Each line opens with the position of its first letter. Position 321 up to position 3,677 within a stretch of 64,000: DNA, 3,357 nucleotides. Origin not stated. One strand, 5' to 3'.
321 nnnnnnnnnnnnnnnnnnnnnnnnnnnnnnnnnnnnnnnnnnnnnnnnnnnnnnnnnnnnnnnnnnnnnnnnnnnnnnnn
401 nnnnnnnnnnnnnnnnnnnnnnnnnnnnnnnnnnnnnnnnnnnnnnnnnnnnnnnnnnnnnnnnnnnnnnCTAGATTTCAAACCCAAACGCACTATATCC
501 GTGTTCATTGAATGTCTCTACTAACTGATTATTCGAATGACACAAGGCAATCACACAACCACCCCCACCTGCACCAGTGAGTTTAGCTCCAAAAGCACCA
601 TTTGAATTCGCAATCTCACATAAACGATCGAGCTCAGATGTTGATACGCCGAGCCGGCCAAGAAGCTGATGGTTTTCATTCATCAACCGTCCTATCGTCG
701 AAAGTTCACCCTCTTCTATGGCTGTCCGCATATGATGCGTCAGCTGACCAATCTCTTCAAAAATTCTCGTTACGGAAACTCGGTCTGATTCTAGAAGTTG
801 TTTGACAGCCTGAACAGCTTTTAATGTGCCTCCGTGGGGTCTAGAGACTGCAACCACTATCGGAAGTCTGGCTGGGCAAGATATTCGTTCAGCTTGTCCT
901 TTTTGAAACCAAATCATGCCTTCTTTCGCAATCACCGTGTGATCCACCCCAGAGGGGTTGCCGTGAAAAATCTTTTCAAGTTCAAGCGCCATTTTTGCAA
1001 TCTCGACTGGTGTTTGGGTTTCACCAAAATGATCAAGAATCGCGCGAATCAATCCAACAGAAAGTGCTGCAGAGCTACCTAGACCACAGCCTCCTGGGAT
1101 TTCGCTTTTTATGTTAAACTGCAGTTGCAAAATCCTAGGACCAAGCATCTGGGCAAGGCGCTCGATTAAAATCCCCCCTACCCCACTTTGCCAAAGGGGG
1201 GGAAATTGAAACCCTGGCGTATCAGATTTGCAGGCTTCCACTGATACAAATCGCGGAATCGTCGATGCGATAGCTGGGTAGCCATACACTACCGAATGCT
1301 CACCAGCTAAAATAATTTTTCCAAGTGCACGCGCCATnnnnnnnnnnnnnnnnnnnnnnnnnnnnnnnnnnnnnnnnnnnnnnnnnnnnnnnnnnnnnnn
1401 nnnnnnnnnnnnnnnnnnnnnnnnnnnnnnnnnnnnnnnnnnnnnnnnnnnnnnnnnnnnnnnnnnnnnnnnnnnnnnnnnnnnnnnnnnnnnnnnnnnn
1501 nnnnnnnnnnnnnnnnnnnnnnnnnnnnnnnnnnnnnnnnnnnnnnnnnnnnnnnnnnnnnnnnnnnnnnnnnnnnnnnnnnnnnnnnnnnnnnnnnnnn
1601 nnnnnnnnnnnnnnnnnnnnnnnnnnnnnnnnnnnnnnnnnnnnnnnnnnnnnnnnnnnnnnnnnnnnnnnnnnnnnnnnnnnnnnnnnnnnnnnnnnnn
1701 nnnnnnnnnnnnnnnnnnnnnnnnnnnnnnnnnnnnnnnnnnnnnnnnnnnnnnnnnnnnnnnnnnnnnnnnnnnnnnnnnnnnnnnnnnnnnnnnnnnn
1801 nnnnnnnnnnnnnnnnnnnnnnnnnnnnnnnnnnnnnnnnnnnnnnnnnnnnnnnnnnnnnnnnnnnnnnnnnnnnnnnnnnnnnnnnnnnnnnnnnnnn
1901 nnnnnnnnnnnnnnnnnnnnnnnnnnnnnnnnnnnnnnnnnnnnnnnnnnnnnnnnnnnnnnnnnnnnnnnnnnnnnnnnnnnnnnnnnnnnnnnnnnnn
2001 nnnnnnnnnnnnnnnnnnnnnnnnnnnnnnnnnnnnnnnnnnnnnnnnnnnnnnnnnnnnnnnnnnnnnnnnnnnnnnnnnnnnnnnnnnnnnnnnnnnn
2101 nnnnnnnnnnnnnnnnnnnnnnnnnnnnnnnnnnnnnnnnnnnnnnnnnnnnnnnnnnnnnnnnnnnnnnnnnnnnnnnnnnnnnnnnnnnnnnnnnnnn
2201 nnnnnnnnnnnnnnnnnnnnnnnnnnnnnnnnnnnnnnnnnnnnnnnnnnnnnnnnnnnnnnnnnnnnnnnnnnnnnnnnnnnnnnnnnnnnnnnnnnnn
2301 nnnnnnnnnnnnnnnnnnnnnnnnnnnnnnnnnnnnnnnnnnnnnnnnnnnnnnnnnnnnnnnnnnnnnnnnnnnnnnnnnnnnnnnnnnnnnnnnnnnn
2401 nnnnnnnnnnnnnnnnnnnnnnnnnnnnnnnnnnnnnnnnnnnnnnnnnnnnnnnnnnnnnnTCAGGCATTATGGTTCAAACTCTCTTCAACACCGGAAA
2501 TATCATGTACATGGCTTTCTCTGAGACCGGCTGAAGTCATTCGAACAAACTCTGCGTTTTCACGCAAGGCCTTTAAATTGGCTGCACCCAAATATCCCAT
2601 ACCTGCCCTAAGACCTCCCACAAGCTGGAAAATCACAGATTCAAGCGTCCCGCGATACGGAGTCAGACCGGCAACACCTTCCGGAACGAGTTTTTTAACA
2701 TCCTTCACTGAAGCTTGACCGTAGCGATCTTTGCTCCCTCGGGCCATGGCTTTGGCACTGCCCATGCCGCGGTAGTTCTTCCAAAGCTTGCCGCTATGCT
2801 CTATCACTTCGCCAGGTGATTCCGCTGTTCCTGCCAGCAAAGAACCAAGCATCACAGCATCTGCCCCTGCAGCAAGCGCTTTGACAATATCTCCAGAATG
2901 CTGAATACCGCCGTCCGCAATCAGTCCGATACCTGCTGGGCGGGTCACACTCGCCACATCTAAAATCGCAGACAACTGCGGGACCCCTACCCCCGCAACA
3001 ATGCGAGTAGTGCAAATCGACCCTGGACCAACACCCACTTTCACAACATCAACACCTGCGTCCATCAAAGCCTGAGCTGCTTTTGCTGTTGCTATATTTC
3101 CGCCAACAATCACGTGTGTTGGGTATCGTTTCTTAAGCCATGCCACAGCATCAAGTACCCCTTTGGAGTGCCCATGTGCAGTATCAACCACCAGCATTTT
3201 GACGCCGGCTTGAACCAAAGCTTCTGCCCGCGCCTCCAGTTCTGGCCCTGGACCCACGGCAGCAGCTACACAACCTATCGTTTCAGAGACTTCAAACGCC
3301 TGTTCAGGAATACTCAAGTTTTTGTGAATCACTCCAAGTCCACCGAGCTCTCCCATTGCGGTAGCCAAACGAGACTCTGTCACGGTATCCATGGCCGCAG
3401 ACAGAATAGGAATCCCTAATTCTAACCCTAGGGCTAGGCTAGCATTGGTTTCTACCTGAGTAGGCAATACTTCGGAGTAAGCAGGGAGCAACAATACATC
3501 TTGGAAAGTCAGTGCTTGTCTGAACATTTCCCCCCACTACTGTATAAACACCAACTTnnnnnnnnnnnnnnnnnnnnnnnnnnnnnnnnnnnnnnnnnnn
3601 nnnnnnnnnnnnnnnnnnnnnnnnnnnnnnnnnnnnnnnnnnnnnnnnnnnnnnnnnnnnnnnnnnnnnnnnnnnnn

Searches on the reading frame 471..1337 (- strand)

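Call 79: search_protein_families(library=pfam, proteins=[window:471-1337:-], max_evalue=0.00001)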
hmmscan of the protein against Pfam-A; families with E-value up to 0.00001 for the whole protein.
window:471-1337:- (288 aa): 2 families
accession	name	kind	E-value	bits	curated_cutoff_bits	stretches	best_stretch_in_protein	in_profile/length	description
PF08544.19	GHMP_kinases_C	-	3.9e-18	66.1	21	1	203-278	1-81/85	GHMP kinases C terminal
PF00288.32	GHMP_kinases_N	-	1.2e-16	61.1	22.3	1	59-136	8-83/87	GHMP kinases N terminal domain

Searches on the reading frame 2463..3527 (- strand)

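Call 79: search_protein_families(library=pfam, proteins=[window:2463-3527:-], max_evalue=0.00001)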
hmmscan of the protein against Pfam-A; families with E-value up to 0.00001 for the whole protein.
window:2463-3527:- (354 aa): 5 families
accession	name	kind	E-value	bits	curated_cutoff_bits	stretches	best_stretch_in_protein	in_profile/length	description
PF00478.31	IMPDH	-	3.6e-136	454.2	25.6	1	5-341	1-345/345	IMP dehydrogenase / GMP reductase domain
PF01070.24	FMN_dh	-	9.2e-10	38.5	24.9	1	124-230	206-304/350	FMN-dependent dehydrogenase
PF03060.21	NMO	-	1.8e-08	34.6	28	1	132-243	130-237/331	Nitronate monooxygenase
PF00977.27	His_biosynth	-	2.2e-06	27.7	23.6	0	194-232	68-106/228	Histidine biosynthesis protein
PF01207.24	Dus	-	9.3e-06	25.4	20.4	0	101-165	144-214/311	Dihydrouridine synthase (Dus)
